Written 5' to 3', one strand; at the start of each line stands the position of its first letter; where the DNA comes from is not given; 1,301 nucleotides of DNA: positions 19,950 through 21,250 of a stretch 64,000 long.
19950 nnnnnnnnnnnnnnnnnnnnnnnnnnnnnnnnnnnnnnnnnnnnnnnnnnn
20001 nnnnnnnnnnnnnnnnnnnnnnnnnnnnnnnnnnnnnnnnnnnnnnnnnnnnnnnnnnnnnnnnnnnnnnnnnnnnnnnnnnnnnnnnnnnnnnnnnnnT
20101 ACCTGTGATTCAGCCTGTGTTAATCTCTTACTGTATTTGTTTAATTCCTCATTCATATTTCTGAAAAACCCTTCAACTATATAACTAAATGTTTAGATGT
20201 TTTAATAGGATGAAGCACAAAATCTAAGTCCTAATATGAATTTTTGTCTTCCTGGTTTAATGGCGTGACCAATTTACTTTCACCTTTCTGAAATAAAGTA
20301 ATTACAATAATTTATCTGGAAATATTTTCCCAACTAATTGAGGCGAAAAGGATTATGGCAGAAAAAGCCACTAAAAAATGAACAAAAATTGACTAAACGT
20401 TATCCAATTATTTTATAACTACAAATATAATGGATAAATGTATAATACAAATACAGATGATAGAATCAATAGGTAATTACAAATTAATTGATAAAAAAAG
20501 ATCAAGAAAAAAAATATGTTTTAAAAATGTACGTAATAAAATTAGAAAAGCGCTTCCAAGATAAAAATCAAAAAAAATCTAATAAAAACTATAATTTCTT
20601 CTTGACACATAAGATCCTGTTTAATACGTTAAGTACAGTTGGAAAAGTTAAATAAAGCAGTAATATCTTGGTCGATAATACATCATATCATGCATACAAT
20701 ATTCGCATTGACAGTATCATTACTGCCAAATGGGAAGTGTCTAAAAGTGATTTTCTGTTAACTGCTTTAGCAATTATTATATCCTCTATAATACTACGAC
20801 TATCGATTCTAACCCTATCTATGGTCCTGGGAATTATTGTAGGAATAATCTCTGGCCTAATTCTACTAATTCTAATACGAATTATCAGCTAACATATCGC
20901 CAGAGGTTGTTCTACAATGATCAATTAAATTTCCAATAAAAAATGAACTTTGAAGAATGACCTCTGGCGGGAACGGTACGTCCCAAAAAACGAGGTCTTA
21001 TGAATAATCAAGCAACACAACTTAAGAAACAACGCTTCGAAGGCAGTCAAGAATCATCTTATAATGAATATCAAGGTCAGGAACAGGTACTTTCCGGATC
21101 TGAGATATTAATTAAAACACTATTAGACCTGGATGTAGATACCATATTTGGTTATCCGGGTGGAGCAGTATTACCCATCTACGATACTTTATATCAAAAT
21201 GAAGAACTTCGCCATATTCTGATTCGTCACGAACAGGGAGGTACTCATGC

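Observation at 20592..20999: Ile/Leu/Val-saturated leader ORF and four-segment RNA switch upstream of the ilvBNC-cimA-leuACDB-ilvE operon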

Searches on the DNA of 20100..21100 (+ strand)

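Call 4: search_rna_families(source=window, start=20100, end=21100, threshold=evalue, max_evalue=10, show_alignments=3)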
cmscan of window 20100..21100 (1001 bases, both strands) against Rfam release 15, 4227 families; matches with E-value up to 10: 13.
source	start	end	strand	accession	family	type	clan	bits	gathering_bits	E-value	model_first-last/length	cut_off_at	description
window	20837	20936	+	RF01205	snR62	Gene; snRNA; snoRNA; CD-box;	CL00055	25.1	55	4.9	1-100/100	no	Small nucleolar RNA snR62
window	20276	20372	-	RF02528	SSRC41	Gene; sRNA;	-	23.3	60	2.5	1-111/111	no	Streptococcus sRNA SSRC41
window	20348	20419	+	RF02074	STnc240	Gene; sRNA;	-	21.5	55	2.1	1-77/77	no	Enterobacterial sRNA STnc240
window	20276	20344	-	RF04348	Plastid-psbM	Cis-reg;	-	21.4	52.7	3.2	1-79/79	no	Plastid-psbM 3UTR RNA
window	20892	20968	-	RF00739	MIR476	Gene; miRNA;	-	20.4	80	0.87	1-92/92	no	MIR476 microRNA precursor family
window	20898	20971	+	RF03621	MIR4245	Gene; miRNA;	-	20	74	1.3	1-128/128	no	MIR4245 microRNA precursor family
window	20896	20971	-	RF03632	MIR1882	Gene; miRNA;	-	19.9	107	0.42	1-131/131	no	MIR1882 microRNA precursor family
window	20911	20956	+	RF00208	snoR72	Gene; snRNA; snoRNA; CD-box;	-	19.2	43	9.6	1-87/87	no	Small nucleolar RNA R72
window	20897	20969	-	RF00632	sxy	Cis-reg;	-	19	70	2.6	1-104/104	no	sxy 5' UTR element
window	20895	20974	+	RF04127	MIR8007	Gene; miRNA;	-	18.7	195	0.67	1-226/226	no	MIR8007 microRNA precursor family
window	20901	20966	+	RF03722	MIR4378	Gene; miRNA;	-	18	90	3.1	1-91/91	no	MIR4378 microRNA precursor family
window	20757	20791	-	RF01726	SAM-II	Cis-reg; riboswitch;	-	15.9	44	5.1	1-60/60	no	SAM-II riboswitch aptamer (SAM-II long loop)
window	20897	20974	-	RF04211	MIR5185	Gene; miRNA;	-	15.9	101.7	5.6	1-111/111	no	MIR5185 microRNA precursor family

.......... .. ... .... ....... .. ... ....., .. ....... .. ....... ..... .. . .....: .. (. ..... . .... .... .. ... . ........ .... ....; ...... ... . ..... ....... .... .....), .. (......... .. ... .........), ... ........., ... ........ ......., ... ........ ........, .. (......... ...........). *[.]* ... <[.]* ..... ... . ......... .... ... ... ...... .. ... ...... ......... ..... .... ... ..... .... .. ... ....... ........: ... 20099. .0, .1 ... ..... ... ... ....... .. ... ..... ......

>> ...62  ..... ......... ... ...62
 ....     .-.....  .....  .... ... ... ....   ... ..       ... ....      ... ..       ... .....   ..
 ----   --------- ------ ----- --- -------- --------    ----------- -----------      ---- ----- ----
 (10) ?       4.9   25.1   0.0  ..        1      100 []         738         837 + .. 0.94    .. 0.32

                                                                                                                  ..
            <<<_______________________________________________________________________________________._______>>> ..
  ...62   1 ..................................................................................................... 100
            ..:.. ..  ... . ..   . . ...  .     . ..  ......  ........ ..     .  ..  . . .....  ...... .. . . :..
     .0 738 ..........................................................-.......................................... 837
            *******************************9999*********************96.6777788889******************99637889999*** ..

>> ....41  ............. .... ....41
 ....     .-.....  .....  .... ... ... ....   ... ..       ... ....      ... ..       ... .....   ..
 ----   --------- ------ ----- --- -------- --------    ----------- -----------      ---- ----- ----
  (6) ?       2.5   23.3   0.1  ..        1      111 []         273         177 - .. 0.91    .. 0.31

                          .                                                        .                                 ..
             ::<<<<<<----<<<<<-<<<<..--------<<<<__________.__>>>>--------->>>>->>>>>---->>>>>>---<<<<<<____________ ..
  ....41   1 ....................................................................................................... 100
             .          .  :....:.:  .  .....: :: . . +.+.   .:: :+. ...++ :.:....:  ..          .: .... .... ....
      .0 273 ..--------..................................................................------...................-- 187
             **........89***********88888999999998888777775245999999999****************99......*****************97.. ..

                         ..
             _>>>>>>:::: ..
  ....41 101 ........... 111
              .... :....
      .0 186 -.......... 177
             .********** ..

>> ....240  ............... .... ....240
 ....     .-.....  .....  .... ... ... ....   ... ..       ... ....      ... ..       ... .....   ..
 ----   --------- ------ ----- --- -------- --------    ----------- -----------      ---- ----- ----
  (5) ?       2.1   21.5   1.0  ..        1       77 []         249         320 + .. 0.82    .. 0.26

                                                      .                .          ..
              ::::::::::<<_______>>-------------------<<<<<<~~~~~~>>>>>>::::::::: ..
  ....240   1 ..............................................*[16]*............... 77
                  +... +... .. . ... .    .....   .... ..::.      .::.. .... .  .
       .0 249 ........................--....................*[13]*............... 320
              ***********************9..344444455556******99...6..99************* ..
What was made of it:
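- On Curated RNA leader families in Rfam (Leu, Thr, His, Trp leaders and others): In 20100-21100 the only matches have E >= 0.4 and are to unrelated families (call 4).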

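Call 75: build_rna_model(alignment_id=A7, structure=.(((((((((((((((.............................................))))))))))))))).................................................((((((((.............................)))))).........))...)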
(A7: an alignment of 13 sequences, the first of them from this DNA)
Model R1 built from alignment A7 (13 sequences, 182 columns); structure: as given.
model positions 139; base pairs 23; branch points 1; effective number of sequences 2.59; information 0.59 bits per position. Calibrated on 0.2 Mb of random sequence (short: E-values are rough).
structure used (alignment columns):
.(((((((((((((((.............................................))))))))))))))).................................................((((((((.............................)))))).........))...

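Call 76: search_with_rna_model(model_id=R1, sources=[window, L001, L002, L003, L004, L005, L006, L007, L008, L009, L010, L011, L012, L013, L014, L015, L016, L017, L018, L019, L020, L021, L022, L023, L024, L025, L026, L027, L028, L029, L030, L031, L032, L033, L034, L035, L036, L037, L038, L039, L040, L041, L042, L043, L044, L045, L046, L047, L048, L049, L050, L051, L052, L053, L054, L055, L056, L057, L058, L059, L060, L061, L062, L063, L064, L065, L066, L067, L068, L069, L070, L071, L072, L073, L074, L075, L076, L077, L078, L079, L080, L081, L082, L083, L084, L085, L086, L087, L088], max_evalue=1)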
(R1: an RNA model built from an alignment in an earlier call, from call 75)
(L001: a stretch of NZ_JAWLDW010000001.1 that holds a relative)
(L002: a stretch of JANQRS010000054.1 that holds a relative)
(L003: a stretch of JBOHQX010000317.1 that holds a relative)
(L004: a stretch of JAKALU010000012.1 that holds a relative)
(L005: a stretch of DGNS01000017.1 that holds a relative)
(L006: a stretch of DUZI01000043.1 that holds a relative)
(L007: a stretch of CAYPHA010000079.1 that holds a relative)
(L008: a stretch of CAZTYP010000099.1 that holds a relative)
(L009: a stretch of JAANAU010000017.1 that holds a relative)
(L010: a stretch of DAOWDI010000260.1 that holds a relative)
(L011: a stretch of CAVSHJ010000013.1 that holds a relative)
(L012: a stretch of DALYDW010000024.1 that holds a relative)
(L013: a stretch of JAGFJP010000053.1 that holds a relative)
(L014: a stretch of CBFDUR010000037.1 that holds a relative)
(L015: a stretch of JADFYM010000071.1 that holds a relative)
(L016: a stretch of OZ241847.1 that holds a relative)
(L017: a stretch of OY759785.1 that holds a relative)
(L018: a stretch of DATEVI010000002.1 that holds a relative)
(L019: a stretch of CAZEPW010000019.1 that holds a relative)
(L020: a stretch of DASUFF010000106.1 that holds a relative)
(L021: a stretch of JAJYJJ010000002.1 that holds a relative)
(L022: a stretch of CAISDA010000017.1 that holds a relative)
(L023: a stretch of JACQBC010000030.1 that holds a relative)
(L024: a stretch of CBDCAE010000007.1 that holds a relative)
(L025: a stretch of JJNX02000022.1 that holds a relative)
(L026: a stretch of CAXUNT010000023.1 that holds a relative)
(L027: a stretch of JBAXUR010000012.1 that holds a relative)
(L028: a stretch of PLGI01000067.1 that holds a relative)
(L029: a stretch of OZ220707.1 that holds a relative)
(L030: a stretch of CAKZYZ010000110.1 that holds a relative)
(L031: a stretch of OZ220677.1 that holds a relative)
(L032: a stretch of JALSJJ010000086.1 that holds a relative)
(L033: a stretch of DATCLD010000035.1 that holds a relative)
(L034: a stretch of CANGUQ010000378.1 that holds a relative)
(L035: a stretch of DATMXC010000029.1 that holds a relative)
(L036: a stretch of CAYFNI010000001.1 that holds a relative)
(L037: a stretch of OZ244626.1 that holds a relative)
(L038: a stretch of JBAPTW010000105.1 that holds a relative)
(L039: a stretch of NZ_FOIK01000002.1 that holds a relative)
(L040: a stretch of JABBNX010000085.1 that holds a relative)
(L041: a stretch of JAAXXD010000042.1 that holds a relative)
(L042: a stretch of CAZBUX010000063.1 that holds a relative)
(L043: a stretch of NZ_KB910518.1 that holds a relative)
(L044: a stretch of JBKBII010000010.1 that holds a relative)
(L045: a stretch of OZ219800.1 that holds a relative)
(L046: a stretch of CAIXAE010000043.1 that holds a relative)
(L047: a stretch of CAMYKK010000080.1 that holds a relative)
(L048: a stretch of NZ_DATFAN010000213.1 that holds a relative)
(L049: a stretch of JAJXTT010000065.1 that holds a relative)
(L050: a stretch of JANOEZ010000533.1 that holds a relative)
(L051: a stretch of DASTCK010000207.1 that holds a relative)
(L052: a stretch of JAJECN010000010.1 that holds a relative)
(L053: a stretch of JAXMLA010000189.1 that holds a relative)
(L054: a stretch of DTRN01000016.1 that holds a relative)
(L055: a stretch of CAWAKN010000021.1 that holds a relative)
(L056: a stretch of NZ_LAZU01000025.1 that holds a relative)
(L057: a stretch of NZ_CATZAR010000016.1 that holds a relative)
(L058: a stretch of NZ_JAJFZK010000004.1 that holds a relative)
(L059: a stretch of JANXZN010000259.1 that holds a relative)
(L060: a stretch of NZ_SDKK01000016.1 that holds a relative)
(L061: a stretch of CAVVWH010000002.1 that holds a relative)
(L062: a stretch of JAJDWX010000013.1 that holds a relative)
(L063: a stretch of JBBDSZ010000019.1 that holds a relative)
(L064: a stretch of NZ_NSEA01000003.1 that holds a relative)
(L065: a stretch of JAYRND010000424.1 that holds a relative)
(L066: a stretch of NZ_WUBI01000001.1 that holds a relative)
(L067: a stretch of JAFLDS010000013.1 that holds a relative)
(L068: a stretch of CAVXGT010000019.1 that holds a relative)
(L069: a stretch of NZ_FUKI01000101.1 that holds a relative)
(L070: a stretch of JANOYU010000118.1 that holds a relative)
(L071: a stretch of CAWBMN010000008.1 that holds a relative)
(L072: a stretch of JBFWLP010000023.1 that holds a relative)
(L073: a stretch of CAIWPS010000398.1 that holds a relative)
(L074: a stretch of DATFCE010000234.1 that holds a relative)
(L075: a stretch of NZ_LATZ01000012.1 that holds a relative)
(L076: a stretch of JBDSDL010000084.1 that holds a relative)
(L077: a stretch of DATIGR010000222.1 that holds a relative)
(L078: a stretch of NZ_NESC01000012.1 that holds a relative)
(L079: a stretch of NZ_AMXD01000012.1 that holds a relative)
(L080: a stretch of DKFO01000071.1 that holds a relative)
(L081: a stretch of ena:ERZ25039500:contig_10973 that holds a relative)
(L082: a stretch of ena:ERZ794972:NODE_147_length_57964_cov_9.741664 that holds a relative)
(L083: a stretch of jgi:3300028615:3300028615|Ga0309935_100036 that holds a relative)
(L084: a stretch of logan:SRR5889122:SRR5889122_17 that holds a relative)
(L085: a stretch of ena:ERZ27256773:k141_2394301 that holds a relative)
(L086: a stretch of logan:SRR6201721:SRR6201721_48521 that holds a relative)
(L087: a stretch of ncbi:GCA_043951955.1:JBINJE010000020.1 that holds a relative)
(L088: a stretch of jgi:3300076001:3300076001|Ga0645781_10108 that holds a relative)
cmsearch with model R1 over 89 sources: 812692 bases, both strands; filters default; matches with E-value up to 1: 12.
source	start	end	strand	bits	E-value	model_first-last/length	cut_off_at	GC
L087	2281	2428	+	135.9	2.3e-28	1-139/139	no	0.34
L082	2363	2503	+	134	6.4e-28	1-139/139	no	0.35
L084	2367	2503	+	131.6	2.3e-27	1-139/139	no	0.34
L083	2357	2503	+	129.9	5.7e-27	1-139/139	no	0.38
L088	2368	2503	+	129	9.4e-27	1-139/139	no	0.37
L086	2367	2503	+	122.3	3.5e-25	1-139/139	no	0.39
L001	3794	3928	+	120.6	8.4e-25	1-139/139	no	0.36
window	20841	21002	+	104.4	5.4e-21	1-139/139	no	0.36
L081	2343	2503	+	97.4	2.2e-19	1-139/139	no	0.39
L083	2348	2425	-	28.6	0.0026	1-139/139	no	0.35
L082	2354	2434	-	21.4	0.12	1-139/139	no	0.35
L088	2314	2437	-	18.1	0.74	1-139/139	no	0.33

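Call 77: search_with_rna_model(model_id=R1, sources=[L089, L090, L091, L092, L093, L094, L095, L096, L097, L098, L099, L100, L101, L102, L103, L104, L105, L106, L107, L108, L109, L110, L111, L112, L113, L114, L115, L116, L117, L118, L119, L120, L121, L122, L123, L124, L125, L126, L127, L128, L129, L130, L131, L132, L133, L134, L135, L136, L137, L138, L139, L140, L141, L142, L143, L144, L145, L146, L147, L148, L149, L150, L151, L152, L153, L154, L155, L156, L157, L158, L159, L160, L161, L162, L163, L164, L165, L166, L167, L168, L169, L170, L171, L172], max_evalue=1)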
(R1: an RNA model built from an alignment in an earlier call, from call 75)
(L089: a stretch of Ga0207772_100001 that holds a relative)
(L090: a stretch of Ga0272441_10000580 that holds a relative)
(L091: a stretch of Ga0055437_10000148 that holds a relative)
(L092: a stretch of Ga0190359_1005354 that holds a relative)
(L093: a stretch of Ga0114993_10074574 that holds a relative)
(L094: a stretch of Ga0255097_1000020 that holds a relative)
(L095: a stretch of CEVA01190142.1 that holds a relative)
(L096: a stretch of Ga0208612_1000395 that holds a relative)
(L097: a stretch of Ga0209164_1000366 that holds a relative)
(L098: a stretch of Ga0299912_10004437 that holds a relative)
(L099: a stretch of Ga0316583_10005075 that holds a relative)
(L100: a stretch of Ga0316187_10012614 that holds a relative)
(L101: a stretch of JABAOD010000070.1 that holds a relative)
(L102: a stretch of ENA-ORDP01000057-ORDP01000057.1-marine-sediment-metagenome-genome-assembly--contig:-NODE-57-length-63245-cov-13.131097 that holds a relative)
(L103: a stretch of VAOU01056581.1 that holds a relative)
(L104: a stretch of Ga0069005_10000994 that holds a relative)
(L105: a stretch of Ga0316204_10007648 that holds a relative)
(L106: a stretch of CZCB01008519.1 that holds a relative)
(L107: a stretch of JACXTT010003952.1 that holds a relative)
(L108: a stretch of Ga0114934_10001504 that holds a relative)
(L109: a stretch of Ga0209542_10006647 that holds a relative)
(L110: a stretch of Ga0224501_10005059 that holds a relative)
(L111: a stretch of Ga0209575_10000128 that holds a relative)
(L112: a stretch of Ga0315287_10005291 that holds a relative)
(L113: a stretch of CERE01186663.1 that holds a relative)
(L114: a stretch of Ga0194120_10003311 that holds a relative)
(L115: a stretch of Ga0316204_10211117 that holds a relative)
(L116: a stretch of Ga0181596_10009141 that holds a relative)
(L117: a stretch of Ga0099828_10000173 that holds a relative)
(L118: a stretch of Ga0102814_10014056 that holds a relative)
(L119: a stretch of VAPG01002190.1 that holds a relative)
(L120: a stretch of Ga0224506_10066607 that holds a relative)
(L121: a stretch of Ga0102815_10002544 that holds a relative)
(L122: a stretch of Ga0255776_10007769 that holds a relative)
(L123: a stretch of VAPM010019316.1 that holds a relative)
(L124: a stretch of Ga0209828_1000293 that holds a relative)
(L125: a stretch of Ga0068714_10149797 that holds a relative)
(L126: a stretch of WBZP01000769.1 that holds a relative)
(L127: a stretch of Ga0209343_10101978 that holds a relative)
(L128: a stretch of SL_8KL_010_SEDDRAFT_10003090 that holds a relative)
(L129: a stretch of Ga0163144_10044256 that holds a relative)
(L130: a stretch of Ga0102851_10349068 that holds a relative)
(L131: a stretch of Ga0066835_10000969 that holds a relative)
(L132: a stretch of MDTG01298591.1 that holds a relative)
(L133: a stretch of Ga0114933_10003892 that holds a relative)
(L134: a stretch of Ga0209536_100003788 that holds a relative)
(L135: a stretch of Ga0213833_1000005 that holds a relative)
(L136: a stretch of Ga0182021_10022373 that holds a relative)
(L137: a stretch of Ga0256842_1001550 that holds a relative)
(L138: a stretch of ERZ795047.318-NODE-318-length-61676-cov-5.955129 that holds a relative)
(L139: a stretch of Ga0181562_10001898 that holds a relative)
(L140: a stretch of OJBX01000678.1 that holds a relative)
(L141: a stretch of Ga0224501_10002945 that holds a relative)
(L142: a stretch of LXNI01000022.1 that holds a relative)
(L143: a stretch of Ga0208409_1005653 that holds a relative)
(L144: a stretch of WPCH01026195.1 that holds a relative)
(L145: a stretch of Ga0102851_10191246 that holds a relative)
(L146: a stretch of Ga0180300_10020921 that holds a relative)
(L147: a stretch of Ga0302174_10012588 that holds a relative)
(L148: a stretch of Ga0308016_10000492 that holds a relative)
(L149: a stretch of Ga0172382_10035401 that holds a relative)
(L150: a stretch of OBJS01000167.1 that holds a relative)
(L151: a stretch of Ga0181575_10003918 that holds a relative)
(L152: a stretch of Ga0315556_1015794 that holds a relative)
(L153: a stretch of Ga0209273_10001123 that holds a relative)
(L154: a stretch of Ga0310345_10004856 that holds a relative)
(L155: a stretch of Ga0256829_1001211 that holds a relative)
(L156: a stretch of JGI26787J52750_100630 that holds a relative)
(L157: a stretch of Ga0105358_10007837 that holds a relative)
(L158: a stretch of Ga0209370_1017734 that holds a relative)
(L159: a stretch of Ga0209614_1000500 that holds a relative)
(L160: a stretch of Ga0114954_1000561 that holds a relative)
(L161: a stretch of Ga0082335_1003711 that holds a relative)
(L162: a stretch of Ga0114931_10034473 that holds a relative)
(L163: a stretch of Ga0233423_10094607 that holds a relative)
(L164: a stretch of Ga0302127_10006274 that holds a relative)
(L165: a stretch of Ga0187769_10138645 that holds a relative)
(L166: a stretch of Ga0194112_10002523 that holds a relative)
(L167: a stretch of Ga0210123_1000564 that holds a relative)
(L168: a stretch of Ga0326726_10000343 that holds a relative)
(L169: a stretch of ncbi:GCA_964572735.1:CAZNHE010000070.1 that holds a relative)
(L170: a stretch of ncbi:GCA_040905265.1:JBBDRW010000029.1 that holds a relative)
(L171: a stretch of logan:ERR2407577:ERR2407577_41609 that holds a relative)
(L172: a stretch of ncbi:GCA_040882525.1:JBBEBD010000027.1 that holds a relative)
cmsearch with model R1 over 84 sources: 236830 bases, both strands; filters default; matches with E-value up to 1: 6.
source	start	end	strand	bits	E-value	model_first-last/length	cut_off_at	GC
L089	1148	1284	+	122.3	1e-25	1-139/139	no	0.39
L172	1071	1203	+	116.1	2.8e-24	1-139/139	no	0.36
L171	1071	1203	+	114.1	8.5e-24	1-139/139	no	0.36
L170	1051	1203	+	100.7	1.1e-20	1-139/139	no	0.38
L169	1049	1203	+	99.8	1.8e-20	1-139/139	no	0.41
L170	1018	1120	-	17.7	0.27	1-139/139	no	0.37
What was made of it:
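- The ORF is found only in front of ilvB: there is one covariance-model hit in the 64-kb window and none in 150+ ilvB loci outside Balneolaceae (calls 76, 77).
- Tried and rejected: Covariance-model search of 172 loci plus the window (calls 76, 77).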

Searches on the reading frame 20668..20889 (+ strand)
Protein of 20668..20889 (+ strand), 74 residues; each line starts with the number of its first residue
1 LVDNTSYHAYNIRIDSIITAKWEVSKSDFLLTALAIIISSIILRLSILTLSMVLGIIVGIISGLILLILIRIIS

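Call 60: search_protein_families(library=pfam, proteins=[window:20668-20889:+], max_evalue=10)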
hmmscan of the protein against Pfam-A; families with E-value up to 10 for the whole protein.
seq(74 aa): 2 families
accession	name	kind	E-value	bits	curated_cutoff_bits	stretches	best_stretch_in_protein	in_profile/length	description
PF07613.16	DUF1576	-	0.0013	18.7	25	1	31-71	106-147/178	Protein of unknown function (DUF1576)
PF12191.14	stn_TNFRSF12A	-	0.14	13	24.9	1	25-66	59-100/129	Tumour necrosis factor receptor stn_TNFRSF12A_TNFR domain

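Call 61: search_protein_families(library=ncbifam, proteins=[window:20668-20889:+], max_evalue=10)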
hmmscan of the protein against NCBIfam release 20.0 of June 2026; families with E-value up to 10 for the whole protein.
seq(74 aa): 1 family
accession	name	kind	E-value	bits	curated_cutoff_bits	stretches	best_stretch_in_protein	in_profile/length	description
NF047374.1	CD_typeI_toxin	equivalog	8.4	6.9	60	1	28-45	3-20/51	type I toxin-antitoxin system toxin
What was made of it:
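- On Curated leader-peptide protein families (Pfam and NCBIfam ilv/leu leader peptides): Only sub-threshold matches to unrelated DUF and membrane families were found (calls 60, 61).
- There are weak sub-threshold matches to membrane-protein profiles (calls 60, 61).
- Tried and rejected: Pfam and NCBIfam scans of three leader peptides gave only sub-threshold, unrelated matches (calls 60, 61).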

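Call 68: find_homologous_proteins(query=A6, max_evalue=0.001)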
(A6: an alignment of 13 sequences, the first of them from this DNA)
Query A6 (13 sequences) (74 aa, profile of the alignment): 12 proteins with E <= 0.001 among 8000 candidates.
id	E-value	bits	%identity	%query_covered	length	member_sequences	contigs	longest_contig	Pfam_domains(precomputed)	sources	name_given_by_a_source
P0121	2.9e-13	68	-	-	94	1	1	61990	-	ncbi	ncbi:hypothetical protein ACG2F4_15215 [Halalkalibaculum sp. DA3122]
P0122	7.6e-10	57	-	-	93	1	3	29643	-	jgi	jgi:hypothetical protein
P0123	2.1e-9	55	-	-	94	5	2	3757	-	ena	-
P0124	2.4e-9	55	-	-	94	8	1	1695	-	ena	-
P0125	1.5e-7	49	-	-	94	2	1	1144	-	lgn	-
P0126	1.7e-6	46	-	-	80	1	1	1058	-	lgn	-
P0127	4.7e-6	45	-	-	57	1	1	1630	-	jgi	jgi:hypothetical protein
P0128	8.5e-6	44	-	-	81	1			-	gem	-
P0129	3.8e-5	42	-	-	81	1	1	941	-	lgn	-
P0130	5.2e-5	41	28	93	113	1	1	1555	-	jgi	-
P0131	6.5e-5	41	-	-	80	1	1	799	-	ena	-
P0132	4.3e-4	38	-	-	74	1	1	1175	-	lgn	-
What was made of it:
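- Gene callers occasionally annotate it as a hypothetical protein (call 68).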
